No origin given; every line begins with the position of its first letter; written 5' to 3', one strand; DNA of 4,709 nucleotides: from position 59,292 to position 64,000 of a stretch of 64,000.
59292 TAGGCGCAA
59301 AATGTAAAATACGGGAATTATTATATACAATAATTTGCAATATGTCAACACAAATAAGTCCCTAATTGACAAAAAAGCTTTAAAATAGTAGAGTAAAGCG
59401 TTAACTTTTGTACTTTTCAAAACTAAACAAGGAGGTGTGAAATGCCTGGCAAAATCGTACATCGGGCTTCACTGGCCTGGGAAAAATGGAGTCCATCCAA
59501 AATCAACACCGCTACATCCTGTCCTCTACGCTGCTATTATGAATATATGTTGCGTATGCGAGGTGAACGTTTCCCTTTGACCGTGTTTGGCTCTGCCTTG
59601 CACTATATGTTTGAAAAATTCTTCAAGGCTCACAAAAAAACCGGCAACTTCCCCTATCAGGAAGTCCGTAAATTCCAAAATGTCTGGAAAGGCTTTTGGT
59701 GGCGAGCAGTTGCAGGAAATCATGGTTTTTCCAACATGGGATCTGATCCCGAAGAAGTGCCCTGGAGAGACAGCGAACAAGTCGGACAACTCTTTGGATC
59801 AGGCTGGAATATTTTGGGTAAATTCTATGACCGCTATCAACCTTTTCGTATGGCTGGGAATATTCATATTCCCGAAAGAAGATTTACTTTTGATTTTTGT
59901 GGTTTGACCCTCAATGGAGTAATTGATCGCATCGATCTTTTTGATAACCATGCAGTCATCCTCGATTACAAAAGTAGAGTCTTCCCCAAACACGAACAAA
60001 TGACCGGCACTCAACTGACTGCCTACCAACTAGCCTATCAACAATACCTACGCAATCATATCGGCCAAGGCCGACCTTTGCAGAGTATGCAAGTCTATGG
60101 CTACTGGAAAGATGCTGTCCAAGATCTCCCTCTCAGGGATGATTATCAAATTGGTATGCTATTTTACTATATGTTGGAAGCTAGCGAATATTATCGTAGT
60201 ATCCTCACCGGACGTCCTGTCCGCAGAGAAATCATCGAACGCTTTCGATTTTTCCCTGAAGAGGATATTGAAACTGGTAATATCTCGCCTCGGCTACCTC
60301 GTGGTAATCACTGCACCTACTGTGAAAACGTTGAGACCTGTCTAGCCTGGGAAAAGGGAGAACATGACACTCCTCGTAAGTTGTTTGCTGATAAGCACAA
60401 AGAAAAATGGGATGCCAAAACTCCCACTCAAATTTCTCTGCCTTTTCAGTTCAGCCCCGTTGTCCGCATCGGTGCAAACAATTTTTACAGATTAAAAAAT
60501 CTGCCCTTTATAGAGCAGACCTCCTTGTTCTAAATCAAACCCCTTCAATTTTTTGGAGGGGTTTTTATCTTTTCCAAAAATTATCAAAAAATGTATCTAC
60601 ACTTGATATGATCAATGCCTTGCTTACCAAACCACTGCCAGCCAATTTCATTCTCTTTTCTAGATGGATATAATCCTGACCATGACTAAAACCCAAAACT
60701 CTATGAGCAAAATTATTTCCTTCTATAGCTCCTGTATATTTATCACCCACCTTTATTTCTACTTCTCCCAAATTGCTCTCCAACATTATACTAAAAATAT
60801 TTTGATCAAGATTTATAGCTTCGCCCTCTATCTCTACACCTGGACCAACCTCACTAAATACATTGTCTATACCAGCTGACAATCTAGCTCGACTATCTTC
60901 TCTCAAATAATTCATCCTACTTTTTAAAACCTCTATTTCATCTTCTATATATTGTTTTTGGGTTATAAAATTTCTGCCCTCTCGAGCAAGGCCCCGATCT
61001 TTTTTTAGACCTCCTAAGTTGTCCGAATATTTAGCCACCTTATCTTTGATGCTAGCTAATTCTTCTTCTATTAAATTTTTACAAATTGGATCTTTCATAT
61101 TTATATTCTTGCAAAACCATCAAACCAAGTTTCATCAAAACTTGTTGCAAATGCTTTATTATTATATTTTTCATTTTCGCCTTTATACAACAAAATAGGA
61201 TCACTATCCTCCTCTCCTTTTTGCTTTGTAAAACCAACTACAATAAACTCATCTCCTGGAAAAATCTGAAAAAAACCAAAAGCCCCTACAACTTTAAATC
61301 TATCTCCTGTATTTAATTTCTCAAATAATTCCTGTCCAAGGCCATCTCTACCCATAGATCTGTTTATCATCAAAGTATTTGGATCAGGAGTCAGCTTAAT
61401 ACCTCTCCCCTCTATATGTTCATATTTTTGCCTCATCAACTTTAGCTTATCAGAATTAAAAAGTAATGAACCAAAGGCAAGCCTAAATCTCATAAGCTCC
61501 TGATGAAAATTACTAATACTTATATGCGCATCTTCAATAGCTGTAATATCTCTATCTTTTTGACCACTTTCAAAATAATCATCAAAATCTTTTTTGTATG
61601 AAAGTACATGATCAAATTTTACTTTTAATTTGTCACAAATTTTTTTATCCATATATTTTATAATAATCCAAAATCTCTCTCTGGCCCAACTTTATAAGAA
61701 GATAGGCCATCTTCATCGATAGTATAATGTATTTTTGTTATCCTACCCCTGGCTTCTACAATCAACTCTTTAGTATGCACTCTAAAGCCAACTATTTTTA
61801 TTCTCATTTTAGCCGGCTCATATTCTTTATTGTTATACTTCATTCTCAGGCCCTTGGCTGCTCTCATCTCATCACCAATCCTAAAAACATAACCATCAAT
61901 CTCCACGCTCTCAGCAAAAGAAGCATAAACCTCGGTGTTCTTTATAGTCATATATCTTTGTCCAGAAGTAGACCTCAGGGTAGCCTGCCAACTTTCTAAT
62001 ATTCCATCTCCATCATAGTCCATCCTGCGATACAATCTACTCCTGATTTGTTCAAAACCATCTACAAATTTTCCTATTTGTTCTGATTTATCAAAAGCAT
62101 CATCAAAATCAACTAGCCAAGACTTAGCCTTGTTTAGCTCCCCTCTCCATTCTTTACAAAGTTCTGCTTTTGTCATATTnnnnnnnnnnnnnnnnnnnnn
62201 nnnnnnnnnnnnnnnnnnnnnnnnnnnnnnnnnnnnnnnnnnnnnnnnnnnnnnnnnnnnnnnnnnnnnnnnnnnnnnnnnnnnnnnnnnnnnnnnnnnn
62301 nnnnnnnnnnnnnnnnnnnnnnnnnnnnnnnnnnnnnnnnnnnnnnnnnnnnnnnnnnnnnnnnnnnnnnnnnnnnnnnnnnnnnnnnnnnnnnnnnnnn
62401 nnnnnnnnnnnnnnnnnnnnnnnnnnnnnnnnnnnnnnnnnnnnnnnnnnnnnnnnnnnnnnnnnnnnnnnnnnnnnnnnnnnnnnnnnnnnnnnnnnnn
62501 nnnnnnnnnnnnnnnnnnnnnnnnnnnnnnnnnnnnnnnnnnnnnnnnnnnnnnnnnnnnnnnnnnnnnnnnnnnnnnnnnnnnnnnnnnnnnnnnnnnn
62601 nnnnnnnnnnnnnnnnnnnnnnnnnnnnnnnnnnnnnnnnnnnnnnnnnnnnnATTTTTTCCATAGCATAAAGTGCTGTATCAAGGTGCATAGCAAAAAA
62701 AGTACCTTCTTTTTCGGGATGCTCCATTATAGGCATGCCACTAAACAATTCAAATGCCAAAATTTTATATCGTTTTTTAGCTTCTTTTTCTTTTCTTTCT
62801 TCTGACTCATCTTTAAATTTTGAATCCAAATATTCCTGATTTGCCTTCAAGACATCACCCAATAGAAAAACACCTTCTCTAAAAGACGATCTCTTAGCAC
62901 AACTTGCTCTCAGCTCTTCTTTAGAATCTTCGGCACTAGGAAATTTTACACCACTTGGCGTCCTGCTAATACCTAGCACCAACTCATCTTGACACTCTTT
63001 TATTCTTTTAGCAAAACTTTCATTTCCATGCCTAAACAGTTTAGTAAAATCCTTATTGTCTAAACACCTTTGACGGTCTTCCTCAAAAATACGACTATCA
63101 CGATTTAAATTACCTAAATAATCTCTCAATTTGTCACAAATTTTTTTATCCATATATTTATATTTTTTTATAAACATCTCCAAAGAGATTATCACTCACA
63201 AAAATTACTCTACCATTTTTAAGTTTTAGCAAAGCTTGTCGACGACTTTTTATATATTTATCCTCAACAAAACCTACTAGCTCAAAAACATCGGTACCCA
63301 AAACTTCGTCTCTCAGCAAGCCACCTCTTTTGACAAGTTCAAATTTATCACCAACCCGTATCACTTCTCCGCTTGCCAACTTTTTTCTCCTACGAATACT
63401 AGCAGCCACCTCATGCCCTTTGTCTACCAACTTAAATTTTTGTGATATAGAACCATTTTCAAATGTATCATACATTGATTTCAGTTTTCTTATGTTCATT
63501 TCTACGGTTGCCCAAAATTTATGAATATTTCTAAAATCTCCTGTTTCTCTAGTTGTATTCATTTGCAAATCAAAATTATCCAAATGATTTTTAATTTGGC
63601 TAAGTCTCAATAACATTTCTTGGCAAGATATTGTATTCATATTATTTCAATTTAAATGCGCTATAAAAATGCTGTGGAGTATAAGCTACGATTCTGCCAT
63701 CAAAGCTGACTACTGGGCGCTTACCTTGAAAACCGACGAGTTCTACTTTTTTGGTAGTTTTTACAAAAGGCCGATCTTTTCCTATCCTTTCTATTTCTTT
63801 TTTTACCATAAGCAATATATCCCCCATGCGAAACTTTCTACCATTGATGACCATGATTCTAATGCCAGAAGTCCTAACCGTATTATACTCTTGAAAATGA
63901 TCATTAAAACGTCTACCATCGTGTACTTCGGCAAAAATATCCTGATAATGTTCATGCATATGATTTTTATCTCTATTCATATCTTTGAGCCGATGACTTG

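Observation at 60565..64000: Tandem array of at least 7 divergent paralogous small proteins with a shared C-terminal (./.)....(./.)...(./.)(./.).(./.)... motif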

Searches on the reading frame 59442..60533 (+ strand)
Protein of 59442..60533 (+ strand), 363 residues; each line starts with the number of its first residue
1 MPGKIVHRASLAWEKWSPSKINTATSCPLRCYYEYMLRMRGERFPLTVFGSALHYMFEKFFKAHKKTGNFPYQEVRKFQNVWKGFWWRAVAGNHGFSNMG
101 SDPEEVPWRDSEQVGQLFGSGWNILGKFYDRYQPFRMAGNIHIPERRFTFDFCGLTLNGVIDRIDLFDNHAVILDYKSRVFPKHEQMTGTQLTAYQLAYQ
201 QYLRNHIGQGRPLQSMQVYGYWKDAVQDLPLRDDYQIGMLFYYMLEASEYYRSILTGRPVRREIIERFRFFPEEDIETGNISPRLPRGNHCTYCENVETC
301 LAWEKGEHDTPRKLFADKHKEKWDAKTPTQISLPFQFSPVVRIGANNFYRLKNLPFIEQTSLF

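Call 4: search_protein_families(library=pfam, proteins=[window:59442-60533:+], max_evalue=1)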
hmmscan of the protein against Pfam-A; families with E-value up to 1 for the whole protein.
window:59442-60533:+ (363 aa): 2 families
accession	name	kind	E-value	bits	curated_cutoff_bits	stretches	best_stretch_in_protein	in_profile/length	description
PF12705.13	PDDEXK_1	-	6.3e-22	79.2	22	1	15-300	1-246/247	PD-(D/E)XK nuclease superfamily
PF14127.11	DUF4294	-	0.19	12.1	27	1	64-96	100-132/155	Domain of unknown function (DUF4294)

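Call 43: search_protein_families(library=ncbifam, proteins=[window:59442-60533:+], max_evalue=0.01)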
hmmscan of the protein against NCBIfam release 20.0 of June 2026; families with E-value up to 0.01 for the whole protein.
window:59442-60533:+ (363 aa): 2 families
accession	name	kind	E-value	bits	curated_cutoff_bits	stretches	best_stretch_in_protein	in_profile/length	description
TIGR03623.1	TIGR03623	subfamily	8.1e-07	27.6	299.6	1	145-198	725-778/876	probable DNA repair protein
TIGR00372.1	cas4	equivalog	2.2e-06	27.6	65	0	17-65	2-50/180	CRISPR-associated protein Cas4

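Call 48: find_related_loci(query=window:59442-60533:+, collection=genome_contigs, flank=10000)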
Query window:59442-60533:+ (363 aa) in genome_contigs; peptide patterns used: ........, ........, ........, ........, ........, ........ (x = any residue, [..] = any of these).
9 stretches matched a pattern; 1 encode a relative of the query (tblastn E <= 1e-3); 1 distinct loci.
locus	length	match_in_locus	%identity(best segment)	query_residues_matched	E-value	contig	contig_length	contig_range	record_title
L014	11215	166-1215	38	10-363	1e-73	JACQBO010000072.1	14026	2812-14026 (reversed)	MAG: Candidatus Kerfeldbacteria bacterium isolate NC_groundwater_944_Pr1_S-0.2um_54_28 Montesol18-Sp2_coassembly_scaffol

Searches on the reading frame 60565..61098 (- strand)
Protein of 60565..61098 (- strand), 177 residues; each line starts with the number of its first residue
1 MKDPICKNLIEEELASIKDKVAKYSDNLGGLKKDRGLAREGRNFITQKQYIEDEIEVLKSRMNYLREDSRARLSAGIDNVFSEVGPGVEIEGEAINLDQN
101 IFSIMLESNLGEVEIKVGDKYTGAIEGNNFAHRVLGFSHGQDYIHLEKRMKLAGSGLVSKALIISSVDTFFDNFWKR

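Call 4: search_protein_families(library=pfam, proteins=[window:60565-61098:-], max_evalue=1)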
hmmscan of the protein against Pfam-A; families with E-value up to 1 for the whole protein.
window:60565-61098:- (177 aa): 3 families
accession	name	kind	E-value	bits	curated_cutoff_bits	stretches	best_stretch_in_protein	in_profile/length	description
PF12548.13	DUF3740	-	0.00095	20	25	1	29-67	92-130/147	Sulfatase protein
PF03961.19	FapA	-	0.009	16.1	31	1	9-91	160-248/272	Flagellar Assembly Protein A beta solenoid domain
PF16374.11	CIF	-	0.016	15.8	25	1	99-152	35-86/138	Cycle inhibiting factor (CIF)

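Call 9: find_homologous_proteins(query=A1, max_evalue=0.01)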
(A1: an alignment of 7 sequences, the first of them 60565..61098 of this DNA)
Query A1 (7 sequences) (177 aa, profile of the alignment): 8 proteins with E <= 0.01 among 1364 candidates.
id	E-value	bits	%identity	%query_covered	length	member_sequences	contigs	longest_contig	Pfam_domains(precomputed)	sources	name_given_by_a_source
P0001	1.2e-49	186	50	6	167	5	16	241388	-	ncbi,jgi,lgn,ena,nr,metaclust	ncbi:hypothetical protein HON36_03810 [Candidatus Parcubacteria bacterium]|nr:hypothetical protein [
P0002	1.5e-46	176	27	15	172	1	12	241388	-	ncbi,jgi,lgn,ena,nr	ncbi:hypothetical protein HON36_03800 [Candidatus Parcubacteria bacterium]|jgi:hypothetical protein|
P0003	2.7e-34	137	100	100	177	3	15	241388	-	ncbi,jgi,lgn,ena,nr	ncbi:hypothetical protein HON36_03790 [Candidatus Parcubacteria bacterium]|jgi:hypothetical protein|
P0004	2.2e-27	114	-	-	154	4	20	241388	-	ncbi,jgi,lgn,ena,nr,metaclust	ncbi:hypothetical protein HON36_03820 [Candidatus Parcubacteria bacterium]|jgi:hypothetical protein|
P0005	1.5e-14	72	-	-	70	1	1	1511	-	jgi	jgi:hypothetical protein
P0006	7.5e-14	70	57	100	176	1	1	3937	-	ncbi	-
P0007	2.2e-13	69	54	100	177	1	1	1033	-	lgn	-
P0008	3.1e-4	39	-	-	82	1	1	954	PF01264.27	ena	-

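Call 11: find_encoding_contigs(protein=P0004, flank=10000, max_places=8)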
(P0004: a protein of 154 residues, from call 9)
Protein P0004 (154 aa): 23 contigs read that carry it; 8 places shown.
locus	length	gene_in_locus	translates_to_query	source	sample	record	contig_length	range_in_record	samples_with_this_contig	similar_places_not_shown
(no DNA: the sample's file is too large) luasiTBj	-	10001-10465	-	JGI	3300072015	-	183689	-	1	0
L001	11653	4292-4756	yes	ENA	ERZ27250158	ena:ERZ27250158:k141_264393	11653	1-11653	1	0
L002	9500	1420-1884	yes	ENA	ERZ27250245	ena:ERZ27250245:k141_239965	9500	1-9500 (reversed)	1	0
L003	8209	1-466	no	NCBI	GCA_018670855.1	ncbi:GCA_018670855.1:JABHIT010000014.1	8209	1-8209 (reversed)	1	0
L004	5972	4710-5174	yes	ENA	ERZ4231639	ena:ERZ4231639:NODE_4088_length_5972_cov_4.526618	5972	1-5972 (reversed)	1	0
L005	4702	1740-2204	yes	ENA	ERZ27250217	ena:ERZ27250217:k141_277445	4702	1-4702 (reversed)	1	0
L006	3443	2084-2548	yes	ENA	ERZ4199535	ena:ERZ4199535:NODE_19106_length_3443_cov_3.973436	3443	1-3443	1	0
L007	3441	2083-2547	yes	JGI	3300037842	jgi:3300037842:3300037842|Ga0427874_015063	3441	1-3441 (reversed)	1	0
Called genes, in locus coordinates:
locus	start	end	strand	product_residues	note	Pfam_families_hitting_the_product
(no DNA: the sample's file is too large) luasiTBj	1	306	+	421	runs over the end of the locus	PF08245:Mur_ligase_M, PF02875:Mur_ligase_C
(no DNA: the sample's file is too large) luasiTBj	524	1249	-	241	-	-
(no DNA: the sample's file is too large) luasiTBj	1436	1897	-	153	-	-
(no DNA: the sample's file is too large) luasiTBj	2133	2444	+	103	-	PF00829:Ribosomal_L21p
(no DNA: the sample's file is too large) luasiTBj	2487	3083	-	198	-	PF21176:RecR_HhH, PF02132:RecR_ZnF (weak), PF01751:Toprim, PF13662:Toprim_4, PF21175:RecR_C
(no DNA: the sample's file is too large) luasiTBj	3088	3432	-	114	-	PF02575:YbaB_DNA_bd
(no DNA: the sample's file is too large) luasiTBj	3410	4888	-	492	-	PF00772:DnaB, PF03796:DnaB_C, PF13481:AAA_25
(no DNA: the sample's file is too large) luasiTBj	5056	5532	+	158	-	-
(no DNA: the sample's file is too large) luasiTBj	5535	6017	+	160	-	-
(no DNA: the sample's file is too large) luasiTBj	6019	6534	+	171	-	-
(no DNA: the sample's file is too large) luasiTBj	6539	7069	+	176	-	-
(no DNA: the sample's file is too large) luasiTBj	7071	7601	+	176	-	-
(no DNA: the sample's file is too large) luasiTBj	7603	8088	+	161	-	-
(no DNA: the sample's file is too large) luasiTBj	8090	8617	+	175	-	-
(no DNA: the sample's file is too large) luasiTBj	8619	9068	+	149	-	-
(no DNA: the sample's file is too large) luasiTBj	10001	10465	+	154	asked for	-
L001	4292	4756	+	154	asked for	-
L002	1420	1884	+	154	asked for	-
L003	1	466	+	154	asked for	?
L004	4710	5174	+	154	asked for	-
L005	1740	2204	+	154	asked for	-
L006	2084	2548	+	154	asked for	-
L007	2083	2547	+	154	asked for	-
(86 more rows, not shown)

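Call 43: search_protein_families(library=ncbifam, proteins=[window:60565-61098:-], max_evalue=0.01)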
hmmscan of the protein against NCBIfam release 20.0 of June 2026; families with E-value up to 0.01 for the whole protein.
window:60565-61098:- (177 aa): 1 family
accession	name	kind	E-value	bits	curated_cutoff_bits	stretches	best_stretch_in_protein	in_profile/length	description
NF045778.1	gas_vesic_GvpL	equivalog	0.007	16.1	200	1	15-82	126-193/260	gas vesicle protein GvpL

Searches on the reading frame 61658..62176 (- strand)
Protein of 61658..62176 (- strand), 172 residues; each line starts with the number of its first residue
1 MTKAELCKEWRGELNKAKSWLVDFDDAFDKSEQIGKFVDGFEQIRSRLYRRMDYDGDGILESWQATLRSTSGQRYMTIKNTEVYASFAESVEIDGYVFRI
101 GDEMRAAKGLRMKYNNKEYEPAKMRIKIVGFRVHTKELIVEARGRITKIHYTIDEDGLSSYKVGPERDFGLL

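Call 4: search_protein_families(library=pfam, proteins=[window:61658-62176:-], max_evalue=1)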
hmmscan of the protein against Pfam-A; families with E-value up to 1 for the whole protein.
window:61658-62176:- (172 aa): 1 family
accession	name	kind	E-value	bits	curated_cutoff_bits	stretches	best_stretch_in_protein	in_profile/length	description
PF23899.1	SU10_portal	-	0.023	13.6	30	1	48-83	279-309/593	Phage SU10 portal protein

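Call 43: search_protein_families(library=ncbifam, proteins=[window:61658-62176:-], max_evalue=0.01)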
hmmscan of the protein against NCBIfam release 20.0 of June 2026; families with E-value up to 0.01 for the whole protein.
window:61658-62176:- (172 aa): 0 families

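Call 51: predict_structure(alignment_id=A4)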
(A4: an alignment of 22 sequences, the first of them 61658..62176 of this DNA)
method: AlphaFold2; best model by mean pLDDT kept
length: 172 residues; sequences in the alignment: 22
mean_pLDDT: 89.1   pTM: 0.75
mean pLDDT of the five models: 89.1, 88.2, 87.9, 87.0, 85.6
residues with pLDDT >= 90: 112; 70-90: 46; 50-70: 13; < 50: 1
segments of 3 or more residues with pLDDT < 50: none
pLDDT, mean of each block of 10 residues (from residue 1): 85 90 97 97 91 68 84 93 95 93 94 93 97 94 95 85 64 87
secondary structure, 60 per line:
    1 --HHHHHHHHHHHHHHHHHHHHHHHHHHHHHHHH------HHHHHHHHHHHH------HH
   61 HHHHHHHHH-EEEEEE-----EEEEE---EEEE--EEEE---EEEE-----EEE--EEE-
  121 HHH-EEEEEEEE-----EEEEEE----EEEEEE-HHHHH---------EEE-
elements in order: H3-34 H41-52 H59-69 E71-76 E82-86 E90-93 E96-99 E103-106 E112-114 E117-119 E125-132 E138-143 E148-153 H155-159 E169-171

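Call 59: fold_search(model_id=the predicted structure, library=viral)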
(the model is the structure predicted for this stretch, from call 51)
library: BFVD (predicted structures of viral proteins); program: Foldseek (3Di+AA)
matches with E <= 10: 736; with E <= 0.001: 0
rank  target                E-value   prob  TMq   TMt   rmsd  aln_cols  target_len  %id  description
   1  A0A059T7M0            7.7e-02  0.95  0.22  0.29   4.3        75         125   16  DUF1642 domain-containing protein [Listeria phage LP-114]
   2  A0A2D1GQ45            8.2e-02  0.97  0.27  0.36   2.9        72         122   14  DUF7246 domain-containing protein [Mycobacterium phage Kumao]
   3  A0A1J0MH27            9.2e-02  0.51  0.23  0.25  11.1        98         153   17  (no name in the UniProt tables at hand)
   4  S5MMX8                1.0e-01  0.90  0.30  0.27   3.8        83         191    7  Uncharacterized protein [Bacillus phage Shanette]
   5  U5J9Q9                1.2e-01  0.72  0.30  0.43   8.4       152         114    9  Uncharacterized protein [Bacillus phage vB_BanS-Tsamsa]
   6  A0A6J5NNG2            1.4e-01  0.35  0.27  0.27  19.7       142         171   11  DUF7246 domain-containing protein [uncultured Caudovirales phage]
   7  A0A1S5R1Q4            1.5e-01  0.41  0.19  0.35   6.3        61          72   16  Uncharacterized protein [Pseudomonas phage phiPMW]
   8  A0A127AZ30            1.6e-01  0.87  0.29  0.47   3.5        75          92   16  Uncharacterized protein [Bacillus phage SP-15]
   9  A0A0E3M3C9            1.9e-01  0.93  0.30  0.59   3.1        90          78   12  Uncharacterized protein [Bacillus phage Stahl]
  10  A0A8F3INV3            1.9e-01  0.89  0.26  0.24   3.0        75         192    9  DUF7246 domain-containing protein [Microbacterium phage Honk]
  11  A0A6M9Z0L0            1.9e-01  0.60  0.25  0.42  10.0        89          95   16  (no name in the UniProt tables at hand)
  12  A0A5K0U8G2            1.9e-01  0.41  0.29  0.20  17.6       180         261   14  Uncharacterized protein [Yasminevirus sp. GU-2018]
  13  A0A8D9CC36            2.1e-01  0.21  0.21  0.20   8.2       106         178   10  Uncharacterized protein [uncultured marine phage]
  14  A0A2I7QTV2            2.2e-01  0.60  0.23  0.42   5.1        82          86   20  (no name in the UniProt tables at hand)
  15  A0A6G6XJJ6            2.2e-01  0.21  0.19  0.26  14.5       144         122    8  Uncharacterized protein [Gordonia phage Skog]
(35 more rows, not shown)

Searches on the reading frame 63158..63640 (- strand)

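Call 4: search_protein_families(library=pfam, proteins=[window:63158-63640:-], max_evalue=1)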
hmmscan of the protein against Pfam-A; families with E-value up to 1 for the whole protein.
window:63158-63640:- (160 aa): 2 families
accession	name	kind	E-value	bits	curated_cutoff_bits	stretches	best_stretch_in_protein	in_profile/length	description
PF05377.16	FlaC_arch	-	0.058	14.2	27.8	1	12-59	1-46/55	Flagella accessory protein C (FlaC)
PF21850.2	DUF6909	-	0.073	11.8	27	1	7-53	163-209/535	Family of unknown function (DUF6909)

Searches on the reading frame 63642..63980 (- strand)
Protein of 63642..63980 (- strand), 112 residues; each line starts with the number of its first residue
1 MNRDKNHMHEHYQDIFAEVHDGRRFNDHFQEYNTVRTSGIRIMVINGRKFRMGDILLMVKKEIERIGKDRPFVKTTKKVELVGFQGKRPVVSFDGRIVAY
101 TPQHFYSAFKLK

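Call 4: search_protein_families(library=pfam, proteins=[window:63642-63980:-], max_evalue=1)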
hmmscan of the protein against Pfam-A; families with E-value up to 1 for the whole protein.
window:63642-63980:- (112 aa): 1 family
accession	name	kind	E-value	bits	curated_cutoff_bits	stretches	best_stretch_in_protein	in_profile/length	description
PF13684.11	FakA-like_C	-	0.12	12.2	23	0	40-76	121-155/216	Fatty acid kinase subunit A-like, C-terminal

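Call 8: find_encoding_contigs(protein=window:63642-63980:-, flank=10000, max_places=6)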
Protein window:63642-63980:- (112 aa): no gene with exactly this product is on record in the collection.
